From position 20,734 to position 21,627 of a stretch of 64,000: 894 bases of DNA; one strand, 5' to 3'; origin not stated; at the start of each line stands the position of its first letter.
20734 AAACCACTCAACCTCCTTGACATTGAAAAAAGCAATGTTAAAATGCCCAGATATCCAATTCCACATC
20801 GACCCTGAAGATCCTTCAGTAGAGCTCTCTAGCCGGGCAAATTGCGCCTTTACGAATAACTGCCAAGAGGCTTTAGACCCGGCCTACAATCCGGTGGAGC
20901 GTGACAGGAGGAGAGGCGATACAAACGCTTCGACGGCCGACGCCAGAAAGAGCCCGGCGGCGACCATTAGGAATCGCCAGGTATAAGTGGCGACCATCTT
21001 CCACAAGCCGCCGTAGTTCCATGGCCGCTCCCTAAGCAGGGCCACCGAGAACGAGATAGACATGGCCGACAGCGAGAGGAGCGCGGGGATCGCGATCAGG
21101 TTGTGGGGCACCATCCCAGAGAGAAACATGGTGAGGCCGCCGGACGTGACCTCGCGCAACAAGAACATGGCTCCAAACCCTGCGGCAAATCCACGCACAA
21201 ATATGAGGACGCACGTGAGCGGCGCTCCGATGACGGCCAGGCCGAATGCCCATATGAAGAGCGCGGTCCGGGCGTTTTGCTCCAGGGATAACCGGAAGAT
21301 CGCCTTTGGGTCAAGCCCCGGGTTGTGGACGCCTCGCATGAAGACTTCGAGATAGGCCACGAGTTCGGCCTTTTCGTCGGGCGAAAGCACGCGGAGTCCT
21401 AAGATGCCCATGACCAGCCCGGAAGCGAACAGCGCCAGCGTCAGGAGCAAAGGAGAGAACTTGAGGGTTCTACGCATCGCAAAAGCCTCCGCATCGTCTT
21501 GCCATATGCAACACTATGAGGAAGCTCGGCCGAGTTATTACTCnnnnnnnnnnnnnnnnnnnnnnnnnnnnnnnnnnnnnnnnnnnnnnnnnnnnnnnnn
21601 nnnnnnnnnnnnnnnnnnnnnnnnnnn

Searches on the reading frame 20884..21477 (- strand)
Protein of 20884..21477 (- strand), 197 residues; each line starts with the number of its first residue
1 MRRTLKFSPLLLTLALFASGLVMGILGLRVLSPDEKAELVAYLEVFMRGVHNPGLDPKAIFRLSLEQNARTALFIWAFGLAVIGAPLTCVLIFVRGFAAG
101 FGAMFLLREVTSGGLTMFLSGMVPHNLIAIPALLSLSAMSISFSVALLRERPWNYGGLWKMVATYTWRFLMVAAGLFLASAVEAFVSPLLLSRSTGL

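Call 59: search_protein_families(library=pfam, proteins=[window:20884-21477:-], max_evalue=0.001)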
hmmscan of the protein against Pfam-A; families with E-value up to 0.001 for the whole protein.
window:20884-21477:- (197 aa): 1 family
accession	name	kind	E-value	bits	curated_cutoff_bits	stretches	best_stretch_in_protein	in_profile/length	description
PF01944.22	SpoIIM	-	2.6e-22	79.9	26.9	1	14-188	2-163/163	Stage II sporulation protein M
